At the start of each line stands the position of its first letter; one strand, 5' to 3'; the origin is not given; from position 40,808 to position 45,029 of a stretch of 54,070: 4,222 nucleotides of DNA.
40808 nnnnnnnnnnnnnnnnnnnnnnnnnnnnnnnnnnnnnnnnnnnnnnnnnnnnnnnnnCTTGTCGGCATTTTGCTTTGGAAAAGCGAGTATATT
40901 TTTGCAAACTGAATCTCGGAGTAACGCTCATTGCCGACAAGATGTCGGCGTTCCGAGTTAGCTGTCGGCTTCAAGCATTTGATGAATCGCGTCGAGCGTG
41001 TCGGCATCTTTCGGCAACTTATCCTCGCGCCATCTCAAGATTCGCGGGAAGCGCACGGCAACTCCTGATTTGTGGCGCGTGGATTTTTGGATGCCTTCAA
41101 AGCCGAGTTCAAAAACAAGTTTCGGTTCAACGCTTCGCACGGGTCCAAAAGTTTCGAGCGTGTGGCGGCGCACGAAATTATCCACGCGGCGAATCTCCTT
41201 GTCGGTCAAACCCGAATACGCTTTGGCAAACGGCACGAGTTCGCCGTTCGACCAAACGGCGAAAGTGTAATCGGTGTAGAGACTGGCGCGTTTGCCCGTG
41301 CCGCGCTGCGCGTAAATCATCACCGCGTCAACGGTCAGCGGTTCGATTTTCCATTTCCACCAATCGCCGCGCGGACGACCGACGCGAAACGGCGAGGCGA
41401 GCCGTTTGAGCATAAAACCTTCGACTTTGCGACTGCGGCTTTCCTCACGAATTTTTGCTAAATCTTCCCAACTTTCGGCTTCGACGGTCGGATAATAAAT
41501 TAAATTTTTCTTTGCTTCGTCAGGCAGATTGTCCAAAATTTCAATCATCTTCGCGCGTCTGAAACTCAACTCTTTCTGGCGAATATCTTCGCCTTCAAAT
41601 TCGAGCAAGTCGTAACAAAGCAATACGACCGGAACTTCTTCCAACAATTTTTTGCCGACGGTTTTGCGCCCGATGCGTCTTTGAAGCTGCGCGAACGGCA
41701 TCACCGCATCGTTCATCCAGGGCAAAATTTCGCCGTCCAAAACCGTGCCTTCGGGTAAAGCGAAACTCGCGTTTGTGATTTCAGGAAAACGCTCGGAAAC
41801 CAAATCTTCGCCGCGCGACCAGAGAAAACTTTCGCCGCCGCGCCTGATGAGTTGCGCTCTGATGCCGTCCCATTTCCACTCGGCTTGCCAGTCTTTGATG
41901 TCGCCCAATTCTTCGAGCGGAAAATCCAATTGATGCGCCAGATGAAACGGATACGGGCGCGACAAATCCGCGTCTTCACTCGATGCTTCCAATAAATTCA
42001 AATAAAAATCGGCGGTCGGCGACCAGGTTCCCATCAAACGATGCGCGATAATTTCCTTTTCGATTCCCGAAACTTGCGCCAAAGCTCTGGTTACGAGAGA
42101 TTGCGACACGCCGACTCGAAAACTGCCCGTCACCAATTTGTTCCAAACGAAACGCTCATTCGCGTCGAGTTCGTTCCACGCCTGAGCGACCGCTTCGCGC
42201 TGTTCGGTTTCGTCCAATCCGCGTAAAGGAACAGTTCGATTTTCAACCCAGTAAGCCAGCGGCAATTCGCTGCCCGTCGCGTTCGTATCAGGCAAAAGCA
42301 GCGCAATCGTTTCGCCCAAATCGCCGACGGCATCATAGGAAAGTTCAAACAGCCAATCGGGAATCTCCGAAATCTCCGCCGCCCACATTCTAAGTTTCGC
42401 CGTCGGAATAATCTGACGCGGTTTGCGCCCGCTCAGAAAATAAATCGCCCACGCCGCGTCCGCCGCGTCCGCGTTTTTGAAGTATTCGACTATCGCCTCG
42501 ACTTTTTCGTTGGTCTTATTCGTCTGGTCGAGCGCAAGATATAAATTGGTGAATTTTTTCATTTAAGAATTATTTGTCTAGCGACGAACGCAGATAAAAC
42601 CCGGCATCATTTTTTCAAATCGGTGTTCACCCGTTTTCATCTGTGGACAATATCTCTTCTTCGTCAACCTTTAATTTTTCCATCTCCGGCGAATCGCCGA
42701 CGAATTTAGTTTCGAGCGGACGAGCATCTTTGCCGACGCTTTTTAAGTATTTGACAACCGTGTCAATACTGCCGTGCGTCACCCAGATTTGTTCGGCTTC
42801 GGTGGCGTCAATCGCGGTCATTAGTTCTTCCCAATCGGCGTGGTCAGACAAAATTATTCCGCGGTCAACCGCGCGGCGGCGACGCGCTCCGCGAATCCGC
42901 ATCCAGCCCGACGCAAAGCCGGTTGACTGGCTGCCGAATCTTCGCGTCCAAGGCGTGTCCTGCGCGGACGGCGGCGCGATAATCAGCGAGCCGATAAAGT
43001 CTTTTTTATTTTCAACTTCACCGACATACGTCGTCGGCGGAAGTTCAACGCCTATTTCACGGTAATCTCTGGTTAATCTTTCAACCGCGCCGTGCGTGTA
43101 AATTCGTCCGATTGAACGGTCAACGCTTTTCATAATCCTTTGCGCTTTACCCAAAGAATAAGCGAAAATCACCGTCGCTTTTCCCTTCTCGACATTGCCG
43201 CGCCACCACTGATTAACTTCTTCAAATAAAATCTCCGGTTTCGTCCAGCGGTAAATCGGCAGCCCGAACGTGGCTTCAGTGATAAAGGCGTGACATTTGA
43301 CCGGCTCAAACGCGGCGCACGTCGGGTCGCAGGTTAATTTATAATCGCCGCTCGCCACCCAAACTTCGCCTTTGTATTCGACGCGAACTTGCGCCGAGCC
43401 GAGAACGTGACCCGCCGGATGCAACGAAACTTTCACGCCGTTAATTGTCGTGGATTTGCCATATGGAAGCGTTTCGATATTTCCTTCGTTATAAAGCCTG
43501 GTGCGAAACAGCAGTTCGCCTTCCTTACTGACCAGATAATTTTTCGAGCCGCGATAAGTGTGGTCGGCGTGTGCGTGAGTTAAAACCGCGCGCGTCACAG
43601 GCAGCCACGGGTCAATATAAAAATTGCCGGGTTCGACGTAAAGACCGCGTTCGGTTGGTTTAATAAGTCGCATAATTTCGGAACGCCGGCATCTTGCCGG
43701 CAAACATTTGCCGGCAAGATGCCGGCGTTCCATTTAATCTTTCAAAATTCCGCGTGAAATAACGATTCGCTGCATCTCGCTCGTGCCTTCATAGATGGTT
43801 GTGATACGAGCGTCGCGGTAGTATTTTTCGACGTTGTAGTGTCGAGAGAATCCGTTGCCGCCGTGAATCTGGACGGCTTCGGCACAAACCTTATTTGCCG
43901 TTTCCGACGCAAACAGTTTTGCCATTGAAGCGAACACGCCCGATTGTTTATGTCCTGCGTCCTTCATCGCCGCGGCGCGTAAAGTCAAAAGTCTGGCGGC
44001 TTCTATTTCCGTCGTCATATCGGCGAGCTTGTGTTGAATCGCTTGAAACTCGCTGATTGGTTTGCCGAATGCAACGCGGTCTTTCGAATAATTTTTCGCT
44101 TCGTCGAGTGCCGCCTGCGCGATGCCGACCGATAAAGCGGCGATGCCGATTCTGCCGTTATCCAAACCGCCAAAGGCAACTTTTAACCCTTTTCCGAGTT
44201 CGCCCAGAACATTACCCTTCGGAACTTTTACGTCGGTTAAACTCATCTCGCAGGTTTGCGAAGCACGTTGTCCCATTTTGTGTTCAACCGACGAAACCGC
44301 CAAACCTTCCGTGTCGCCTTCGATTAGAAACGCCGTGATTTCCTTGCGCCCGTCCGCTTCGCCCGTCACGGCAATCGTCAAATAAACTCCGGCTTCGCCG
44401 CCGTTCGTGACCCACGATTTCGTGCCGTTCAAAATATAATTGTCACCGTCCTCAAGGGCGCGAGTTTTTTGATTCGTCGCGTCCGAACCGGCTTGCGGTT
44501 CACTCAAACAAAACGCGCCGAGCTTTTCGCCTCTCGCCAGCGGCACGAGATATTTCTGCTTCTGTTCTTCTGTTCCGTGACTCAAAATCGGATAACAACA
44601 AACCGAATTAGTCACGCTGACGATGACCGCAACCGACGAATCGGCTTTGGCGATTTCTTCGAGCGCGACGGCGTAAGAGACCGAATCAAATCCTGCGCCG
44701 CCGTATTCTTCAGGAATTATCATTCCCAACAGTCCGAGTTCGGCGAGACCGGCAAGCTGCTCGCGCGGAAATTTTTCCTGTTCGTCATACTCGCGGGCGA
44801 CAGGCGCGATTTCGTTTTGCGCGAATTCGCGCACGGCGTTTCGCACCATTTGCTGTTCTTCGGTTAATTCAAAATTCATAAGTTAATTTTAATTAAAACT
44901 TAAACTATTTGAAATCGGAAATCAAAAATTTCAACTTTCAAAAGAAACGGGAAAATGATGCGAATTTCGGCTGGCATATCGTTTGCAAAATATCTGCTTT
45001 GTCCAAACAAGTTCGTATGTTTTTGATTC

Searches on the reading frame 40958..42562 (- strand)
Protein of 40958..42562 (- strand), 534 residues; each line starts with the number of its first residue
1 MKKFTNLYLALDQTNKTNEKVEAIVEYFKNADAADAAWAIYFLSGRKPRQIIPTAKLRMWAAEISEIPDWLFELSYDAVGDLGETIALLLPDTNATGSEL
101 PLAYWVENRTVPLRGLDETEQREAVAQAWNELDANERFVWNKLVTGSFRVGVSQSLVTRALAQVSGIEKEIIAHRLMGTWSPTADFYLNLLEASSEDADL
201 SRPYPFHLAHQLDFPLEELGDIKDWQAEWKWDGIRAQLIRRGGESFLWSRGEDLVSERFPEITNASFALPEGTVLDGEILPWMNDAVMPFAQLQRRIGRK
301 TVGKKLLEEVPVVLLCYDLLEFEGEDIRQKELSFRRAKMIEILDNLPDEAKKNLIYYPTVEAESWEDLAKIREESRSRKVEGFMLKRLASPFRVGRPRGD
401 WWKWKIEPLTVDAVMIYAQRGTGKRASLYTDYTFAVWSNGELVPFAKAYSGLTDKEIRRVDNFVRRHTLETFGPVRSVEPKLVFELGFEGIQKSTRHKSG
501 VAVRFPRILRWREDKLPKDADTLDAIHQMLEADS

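Call 94: search_protein_families(library=pfam, proteins=[window:40958-42562:-], max_evalue=0.00001)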
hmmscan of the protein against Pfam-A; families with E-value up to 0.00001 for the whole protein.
window:40958-42562:- (534 aa): 3 families
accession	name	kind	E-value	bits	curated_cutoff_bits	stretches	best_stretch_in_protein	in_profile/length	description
PF01068.26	DNA_ligase_A_M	-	1.9e-29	103.3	26.2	1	223-405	20-204/204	ATP dependent DNA ligase domain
PF04675.19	DNA_ligase_A_N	-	4.4e-14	53.5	24.6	1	2-162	3-174/174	DNA ligase N terminus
PF04679.21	DNA_ligase_A_C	-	2.1e-11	44.5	27.5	1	426-515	2-94/94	ATP dependent DNA ligase C terminal region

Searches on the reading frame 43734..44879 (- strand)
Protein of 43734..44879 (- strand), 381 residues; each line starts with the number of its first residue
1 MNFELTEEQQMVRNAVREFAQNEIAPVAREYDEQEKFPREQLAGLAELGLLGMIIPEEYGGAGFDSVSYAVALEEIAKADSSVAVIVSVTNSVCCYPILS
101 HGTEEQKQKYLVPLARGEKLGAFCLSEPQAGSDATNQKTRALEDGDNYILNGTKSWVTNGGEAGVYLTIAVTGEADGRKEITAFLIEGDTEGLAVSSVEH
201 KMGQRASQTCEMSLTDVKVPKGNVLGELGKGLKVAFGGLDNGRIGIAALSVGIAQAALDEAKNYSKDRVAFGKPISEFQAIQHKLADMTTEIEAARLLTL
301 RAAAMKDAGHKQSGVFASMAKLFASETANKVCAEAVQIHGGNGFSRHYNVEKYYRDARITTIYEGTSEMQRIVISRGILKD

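Call 95: search_protein_families(library=pfam, proteins=[window:43734-44879:-], max_evalue=0.00001)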
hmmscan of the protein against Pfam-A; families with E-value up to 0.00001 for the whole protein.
window:43734-44879:- (381 aa): 4 families
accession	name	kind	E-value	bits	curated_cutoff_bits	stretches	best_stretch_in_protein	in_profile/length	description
PF00441.29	Acyl-CoA_dh_1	-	1.6e-55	187.8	22.4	1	229-379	1-150/150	Acyl-CoA dehydrogenase, C-terminal domain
PF02771.21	Acyl-CoA_dh_N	-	2e-45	154.3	22.9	1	6-118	1-113/113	Acyl-CoA dehydrogenase, N-terminal domain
PF08028.16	Acyl-CoA_dh_2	-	2e-26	93.3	22.7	1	244-367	1-133/134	Acyl-CoA dehydrogenase, C-terminal domain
PF02770.24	Acyl-CoA_dh_M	-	2.1e-25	89.1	33.3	1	122-217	1-97/97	Acyl-CoA dehydrogenase, middle domain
